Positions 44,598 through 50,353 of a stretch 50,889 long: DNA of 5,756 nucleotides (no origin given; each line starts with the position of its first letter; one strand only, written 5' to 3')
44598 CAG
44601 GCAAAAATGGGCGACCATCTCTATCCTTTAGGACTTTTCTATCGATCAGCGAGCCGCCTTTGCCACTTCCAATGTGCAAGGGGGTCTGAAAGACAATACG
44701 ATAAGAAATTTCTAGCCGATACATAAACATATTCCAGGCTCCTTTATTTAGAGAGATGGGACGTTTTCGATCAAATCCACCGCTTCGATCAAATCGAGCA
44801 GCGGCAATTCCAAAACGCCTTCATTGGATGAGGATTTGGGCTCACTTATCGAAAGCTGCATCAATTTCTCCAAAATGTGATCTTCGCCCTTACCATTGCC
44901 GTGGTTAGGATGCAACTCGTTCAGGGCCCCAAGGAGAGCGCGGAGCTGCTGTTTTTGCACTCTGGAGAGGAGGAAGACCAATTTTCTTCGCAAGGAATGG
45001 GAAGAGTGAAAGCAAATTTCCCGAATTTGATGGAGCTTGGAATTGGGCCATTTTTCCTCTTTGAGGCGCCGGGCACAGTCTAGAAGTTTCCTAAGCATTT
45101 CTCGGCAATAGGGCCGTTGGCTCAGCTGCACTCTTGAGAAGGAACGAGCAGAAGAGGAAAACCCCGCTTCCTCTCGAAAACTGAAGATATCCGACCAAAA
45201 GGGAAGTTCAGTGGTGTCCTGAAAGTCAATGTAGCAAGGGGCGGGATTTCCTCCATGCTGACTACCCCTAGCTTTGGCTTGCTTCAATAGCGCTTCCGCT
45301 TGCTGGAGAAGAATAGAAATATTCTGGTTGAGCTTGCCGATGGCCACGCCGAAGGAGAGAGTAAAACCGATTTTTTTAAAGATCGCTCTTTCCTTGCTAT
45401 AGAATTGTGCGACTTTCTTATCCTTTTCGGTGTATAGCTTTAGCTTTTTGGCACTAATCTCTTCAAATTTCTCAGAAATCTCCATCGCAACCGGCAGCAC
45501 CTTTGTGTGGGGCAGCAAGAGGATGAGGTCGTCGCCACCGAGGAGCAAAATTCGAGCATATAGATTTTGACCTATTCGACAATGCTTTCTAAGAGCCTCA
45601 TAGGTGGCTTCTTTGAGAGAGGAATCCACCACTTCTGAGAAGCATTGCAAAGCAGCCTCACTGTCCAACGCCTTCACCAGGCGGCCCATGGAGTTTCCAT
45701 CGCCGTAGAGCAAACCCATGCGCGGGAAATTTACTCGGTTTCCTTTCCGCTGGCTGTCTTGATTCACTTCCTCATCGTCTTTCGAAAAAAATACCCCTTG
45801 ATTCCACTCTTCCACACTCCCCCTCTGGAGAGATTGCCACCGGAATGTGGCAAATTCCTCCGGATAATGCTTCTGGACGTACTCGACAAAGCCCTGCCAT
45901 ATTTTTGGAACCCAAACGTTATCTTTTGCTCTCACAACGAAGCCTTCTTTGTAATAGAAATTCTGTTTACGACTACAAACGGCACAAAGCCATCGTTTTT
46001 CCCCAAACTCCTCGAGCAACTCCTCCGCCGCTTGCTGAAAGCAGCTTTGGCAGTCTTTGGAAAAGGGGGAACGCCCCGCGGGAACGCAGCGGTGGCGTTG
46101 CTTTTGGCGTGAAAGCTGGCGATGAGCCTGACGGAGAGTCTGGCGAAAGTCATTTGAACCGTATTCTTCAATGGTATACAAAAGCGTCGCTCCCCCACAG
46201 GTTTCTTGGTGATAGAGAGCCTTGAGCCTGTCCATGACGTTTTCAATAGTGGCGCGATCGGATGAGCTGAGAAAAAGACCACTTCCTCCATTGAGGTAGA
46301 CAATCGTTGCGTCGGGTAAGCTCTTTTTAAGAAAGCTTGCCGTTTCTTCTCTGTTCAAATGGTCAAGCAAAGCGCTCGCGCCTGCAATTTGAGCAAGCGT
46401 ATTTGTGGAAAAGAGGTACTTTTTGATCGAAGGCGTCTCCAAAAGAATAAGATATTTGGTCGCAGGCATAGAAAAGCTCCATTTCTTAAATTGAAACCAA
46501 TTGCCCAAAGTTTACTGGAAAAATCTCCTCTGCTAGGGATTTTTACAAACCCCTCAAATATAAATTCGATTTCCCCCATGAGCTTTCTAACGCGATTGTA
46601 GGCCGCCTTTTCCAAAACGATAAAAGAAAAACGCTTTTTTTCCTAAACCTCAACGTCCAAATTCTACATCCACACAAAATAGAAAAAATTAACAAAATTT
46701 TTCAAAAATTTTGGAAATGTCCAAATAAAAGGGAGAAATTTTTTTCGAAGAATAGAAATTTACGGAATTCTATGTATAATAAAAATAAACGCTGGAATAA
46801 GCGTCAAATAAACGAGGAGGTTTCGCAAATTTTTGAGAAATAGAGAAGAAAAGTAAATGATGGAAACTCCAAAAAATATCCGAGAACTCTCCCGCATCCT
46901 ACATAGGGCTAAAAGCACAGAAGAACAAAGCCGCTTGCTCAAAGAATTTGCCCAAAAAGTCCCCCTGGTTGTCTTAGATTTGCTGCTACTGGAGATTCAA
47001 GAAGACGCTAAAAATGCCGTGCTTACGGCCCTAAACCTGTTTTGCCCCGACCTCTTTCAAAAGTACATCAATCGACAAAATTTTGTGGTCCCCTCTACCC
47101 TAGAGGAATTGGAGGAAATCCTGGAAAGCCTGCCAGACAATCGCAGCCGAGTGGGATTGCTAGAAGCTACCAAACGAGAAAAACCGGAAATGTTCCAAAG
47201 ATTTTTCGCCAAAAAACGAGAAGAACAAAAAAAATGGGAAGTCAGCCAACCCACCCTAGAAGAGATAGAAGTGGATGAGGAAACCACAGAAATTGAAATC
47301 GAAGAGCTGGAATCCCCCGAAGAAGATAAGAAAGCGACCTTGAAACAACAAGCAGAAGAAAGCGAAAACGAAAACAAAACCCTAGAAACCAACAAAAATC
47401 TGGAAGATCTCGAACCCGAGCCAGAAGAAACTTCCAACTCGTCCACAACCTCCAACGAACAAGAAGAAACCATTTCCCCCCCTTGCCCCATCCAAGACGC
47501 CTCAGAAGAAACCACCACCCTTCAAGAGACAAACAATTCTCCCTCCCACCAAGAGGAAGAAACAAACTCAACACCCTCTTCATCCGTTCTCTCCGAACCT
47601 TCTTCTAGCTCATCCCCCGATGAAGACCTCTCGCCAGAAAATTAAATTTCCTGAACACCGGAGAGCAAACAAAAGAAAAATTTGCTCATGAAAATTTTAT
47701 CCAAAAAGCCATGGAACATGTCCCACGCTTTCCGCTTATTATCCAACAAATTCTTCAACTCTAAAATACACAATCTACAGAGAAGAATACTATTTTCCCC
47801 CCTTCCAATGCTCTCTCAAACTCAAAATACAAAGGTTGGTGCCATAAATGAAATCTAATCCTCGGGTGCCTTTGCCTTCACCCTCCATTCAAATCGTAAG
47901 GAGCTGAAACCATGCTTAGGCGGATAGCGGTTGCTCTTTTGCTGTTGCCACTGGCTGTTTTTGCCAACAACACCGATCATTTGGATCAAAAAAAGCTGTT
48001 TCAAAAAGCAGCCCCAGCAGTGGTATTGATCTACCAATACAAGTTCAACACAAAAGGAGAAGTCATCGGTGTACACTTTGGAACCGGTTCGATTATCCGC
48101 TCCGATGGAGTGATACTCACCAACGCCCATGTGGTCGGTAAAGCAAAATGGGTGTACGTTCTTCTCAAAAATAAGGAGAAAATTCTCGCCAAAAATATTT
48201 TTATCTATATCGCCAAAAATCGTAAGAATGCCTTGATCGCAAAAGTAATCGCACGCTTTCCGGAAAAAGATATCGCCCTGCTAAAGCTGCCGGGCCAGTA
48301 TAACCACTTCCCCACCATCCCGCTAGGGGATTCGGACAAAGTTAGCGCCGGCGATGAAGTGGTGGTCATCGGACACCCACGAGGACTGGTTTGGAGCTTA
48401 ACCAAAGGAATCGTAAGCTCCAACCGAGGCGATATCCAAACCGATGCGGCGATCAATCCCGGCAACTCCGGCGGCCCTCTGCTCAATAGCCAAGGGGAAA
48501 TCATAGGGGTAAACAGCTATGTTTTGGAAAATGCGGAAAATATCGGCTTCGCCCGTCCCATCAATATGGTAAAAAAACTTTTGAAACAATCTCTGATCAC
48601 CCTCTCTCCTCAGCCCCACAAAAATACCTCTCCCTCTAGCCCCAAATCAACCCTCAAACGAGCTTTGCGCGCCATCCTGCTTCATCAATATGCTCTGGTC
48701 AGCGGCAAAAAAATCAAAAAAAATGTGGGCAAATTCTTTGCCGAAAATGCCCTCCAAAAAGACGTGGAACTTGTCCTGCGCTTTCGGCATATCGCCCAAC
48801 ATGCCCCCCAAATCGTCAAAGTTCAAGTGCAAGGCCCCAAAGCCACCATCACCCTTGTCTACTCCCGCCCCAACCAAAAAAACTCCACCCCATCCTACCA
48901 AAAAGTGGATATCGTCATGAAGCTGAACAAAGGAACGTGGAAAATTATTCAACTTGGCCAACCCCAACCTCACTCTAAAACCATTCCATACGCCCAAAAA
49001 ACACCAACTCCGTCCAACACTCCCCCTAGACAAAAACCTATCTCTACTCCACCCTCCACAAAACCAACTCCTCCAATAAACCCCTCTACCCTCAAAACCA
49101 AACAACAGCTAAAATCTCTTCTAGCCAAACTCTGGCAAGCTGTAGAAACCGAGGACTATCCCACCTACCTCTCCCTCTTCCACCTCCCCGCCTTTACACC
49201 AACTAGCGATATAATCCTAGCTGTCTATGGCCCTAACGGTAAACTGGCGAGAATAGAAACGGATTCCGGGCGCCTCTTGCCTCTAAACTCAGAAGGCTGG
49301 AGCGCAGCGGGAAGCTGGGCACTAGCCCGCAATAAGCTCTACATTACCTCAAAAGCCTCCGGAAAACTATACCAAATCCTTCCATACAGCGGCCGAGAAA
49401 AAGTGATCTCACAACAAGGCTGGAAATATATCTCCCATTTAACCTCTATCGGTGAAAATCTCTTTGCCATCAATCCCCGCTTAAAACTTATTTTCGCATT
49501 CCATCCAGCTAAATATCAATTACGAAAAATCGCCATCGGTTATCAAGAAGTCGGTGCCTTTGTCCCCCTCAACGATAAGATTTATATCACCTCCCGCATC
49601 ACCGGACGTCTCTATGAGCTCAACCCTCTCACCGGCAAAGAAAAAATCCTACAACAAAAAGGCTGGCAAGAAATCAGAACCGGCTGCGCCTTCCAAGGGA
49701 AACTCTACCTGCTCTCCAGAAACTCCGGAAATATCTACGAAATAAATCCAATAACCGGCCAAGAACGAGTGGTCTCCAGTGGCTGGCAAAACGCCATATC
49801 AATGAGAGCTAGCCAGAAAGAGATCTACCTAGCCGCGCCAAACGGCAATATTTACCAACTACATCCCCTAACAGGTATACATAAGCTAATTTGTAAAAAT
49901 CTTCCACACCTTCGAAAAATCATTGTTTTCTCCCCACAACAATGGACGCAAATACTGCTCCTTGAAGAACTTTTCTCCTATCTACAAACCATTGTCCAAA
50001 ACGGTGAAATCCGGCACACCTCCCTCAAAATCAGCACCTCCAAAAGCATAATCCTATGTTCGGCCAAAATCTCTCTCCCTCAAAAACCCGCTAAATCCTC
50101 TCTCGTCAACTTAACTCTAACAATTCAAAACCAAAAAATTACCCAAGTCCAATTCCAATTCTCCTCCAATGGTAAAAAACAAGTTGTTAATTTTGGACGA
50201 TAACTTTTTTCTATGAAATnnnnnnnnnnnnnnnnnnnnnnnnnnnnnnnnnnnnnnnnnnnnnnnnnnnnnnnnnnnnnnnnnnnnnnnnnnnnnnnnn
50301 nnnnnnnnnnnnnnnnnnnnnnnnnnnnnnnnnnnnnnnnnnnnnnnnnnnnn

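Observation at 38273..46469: Array-less, adaptation-less type III-D-like CRISPR-Cas effector operon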

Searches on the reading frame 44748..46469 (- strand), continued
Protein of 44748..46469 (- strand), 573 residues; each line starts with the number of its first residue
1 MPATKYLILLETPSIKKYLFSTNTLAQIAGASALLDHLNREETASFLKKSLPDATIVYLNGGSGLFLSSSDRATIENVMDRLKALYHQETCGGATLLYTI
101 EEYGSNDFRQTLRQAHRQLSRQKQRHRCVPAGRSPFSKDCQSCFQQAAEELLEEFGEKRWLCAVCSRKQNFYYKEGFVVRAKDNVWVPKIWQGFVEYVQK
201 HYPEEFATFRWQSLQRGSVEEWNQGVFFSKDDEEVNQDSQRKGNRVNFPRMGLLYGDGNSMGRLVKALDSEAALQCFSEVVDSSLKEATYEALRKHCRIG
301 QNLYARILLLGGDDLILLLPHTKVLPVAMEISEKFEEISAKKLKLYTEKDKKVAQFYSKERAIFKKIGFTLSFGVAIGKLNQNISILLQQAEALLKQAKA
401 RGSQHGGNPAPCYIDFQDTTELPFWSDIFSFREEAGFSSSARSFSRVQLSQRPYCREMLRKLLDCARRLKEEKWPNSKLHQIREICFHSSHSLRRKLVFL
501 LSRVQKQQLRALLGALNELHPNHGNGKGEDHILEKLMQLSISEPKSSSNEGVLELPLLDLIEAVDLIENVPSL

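Call 80: search_protein_families(library=pfam, proteins=[L032:13289-14863:+, L032:15082-16608:+, L056:112-1026:+, L056:9589-10272:+, L056:10811-12541:-, L059:7501-8940:+, L059:9371-9799:+, L039:8193-9518:+, L039:7082-8191:+, L002:9991-11400:+], max_evalue=0.001)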
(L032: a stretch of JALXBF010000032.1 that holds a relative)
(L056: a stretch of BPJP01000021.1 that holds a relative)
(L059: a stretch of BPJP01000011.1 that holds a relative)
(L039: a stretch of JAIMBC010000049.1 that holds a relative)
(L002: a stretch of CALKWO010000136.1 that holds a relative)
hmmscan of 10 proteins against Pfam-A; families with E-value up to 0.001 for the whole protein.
L032:13289-14863:+ (524 aa): 0 families

L032:15082-16608:+ (509 aa): 2 families
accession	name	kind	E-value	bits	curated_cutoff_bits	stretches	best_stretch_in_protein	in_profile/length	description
PF13086.12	AAA_11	-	5.1e-10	40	27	1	470-508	2-40/257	AAA domain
PF13604.12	AAA_30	-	2e-06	28.1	27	1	470-503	2-36/191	AAA domain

L056:112-1026:+ (304 aa): 2 families
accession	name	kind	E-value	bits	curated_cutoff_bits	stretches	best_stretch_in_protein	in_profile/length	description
PF09670.15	Cas_Cas02710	-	2e-26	93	27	1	135-263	8-142/153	Csm6 HEPN domain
PF22205.1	Csm6_6H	-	0.00043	20.8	27.6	1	59-112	13-64/93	Csm6 6H domain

L056:9589-10272:+ (227 aa): 0 families

L056:10811-12541:- (576 aa): 2 families
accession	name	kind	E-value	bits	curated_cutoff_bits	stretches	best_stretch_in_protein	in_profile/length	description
PF03050.20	DDE_Tnp_IS66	-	2.6e-46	158.8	23.1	1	210-504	4-284/284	Transposase IS66 family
PF13817.11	DDE_Tnp_IS66_C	-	1.3e-06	28.9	30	1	510-546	1-39/39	IS66 C-terminal element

L059:7501-8940:+ (479 aa): 1 family
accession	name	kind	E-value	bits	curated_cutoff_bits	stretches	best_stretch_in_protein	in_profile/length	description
PF00815.25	Histidinol_dh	-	1.1e-144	483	27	1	53-450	12-411/411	Histidinol dehydrogenase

L059:9371-9799:+ (142 aa): 0 families

L039:8193-9518:+ (441 aa): 0 families

L039:7082-8191:+ (369 aa): 0 families

L002:9991-11400:+ (469 aa): 1 family
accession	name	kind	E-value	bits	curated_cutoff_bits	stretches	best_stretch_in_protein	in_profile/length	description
PF06956.16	RtcR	-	7.4e-08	32.5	23.1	1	64-180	43-155/183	Regulator of RNA terminal phosphate cyclase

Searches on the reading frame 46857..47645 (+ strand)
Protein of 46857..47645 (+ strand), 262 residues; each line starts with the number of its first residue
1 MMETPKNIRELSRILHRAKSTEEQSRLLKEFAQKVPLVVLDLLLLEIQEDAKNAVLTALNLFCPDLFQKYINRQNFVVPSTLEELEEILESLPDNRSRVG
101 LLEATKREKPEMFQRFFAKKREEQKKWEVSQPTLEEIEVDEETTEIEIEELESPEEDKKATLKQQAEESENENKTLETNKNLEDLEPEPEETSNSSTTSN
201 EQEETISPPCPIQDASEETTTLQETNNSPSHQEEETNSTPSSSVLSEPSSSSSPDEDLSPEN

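Call 8: search_protein_families(library=pfam, proteins=[window:46857-47645:+], max_evalue=0.001)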
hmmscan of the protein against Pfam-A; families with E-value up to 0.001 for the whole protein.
window:46857-47645:+ (262 aa): 0 families

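Call 14: search_protein_families(library=padloc, proteins=[window:46857-47645:+], max_evalue=0.1)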
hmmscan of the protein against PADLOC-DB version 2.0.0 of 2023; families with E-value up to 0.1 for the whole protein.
window:46857-47645:+ (262 aa): 1 family
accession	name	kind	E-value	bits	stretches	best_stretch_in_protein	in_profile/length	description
PDLC02989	cll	-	0.082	10.7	0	75-181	150-243/265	-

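Call 24: search_protein_families(library=ncbifam, proteins=[window:46857-47645:+], max_evalue=0.01)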
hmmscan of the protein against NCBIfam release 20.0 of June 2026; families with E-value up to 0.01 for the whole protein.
window:46857-47645:+ (262 aa): 0 families

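Call 77: predict_structure(protein=window:46857-47645:+)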
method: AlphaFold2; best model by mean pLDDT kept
length: 262 residues; sequences in the alignment: 1
mean_pLDDT: 58.2   pTM: 0.31
mean pLDDT of the five models: 58.2, 55.5, 51.7, 50.2, 47.8
residues with pLDDT >= 90: 0; 70-90: 69; 50-70: 107; < 50: 86
segments of 3 or more residues with pLDDT < 50: 147-153, 182-195, 197-215, 217-228, 230-242, 244-247, 249-253
pLDDT, mean of each block of 10 residues (from residue 1): 54 66 69 68 70 74 73 70 78 64 68 75 77 53 50 49 59 53 44 42 41 41 38 40 46 56 40
secondary structure, 60 per line:
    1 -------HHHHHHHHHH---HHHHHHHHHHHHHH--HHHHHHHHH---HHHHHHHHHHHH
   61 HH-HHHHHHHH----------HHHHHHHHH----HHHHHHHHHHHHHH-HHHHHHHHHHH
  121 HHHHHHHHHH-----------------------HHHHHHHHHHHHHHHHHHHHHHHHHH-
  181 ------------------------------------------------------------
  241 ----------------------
elements in order: H8-17 H21-34 H37-45 H49-62 H64-71 H82-90 H95-108 H110-130 H154-179

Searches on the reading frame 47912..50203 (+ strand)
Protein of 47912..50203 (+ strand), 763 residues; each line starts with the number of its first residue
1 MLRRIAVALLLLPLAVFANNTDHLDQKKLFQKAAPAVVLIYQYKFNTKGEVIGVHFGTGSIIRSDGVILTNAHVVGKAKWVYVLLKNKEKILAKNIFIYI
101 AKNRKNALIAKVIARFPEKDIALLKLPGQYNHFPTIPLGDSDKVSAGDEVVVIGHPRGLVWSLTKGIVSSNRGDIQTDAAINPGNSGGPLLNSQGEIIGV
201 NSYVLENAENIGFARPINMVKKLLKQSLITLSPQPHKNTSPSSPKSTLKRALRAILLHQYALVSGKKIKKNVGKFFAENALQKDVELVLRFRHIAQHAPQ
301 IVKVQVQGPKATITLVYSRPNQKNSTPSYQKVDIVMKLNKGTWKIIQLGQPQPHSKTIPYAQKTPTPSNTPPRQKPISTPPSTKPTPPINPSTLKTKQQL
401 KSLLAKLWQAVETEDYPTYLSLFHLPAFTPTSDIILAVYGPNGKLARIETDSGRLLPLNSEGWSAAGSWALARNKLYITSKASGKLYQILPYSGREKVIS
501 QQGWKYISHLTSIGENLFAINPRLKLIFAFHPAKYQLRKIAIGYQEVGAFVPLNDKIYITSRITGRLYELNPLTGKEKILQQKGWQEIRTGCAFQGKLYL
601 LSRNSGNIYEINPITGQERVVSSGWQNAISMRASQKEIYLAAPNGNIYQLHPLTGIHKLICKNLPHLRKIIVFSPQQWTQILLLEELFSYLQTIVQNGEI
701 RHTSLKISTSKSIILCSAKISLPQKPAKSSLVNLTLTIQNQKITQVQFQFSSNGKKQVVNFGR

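Call 8: search_protein_families(library=pfam, proteins=[window:47912-50203:+], max_evalue=0.001)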
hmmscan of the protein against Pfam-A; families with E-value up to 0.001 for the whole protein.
window:47912-50203:+ (763 aa): 4 families
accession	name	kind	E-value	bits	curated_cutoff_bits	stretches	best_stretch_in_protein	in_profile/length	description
PF13365.12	Trypsin_2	-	7.5e-30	105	27.6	1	57-200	1-144/144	Trypsin-like peptidase domain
PF00089.32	Trypsin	-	1.2e-19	71.5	20.6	1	41-222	14-218/220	Trypsin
PF10459.15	Peptidase_S46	-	0.00015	21.1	22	0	178-201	627-650/698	Peptidase S46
PF21959.2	DUF6923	-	0.00069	19.9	27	0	546-622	90-168/234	Repeat of unknown function (DUF6923)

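Call 14: search_protein_families(library=padloc, proteins=[window:47912-50203:+], max_evalue=0.1)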
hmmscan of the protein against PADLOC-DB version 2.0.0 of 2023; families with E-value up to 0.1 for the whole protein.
window:47912-50203:+ (763 aa): 4 families
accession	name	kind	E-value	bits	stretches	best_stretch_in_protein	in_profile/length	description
PDLC02960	RT-Protease_XI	-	6.1e-16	56.5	1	40-225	340-505/506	single gene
PDLC02959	RT-Protease_XI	-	3.4e-15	54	1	42-225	344-509/510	single gene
PDLC04593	PDC-M35A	-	2e-11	42.1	1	55-157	21-120/216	-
PDLC03855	LmuA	-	6.5e-05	20.4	1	54-158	14-111/425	-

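Call 37: find_encoding_contigs(protein=window:47912-50203:+, flank=10000, max_places=6)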
Protein window:47912-50203:+ (763 aa): no gene with exactly this product is on record in the collection.
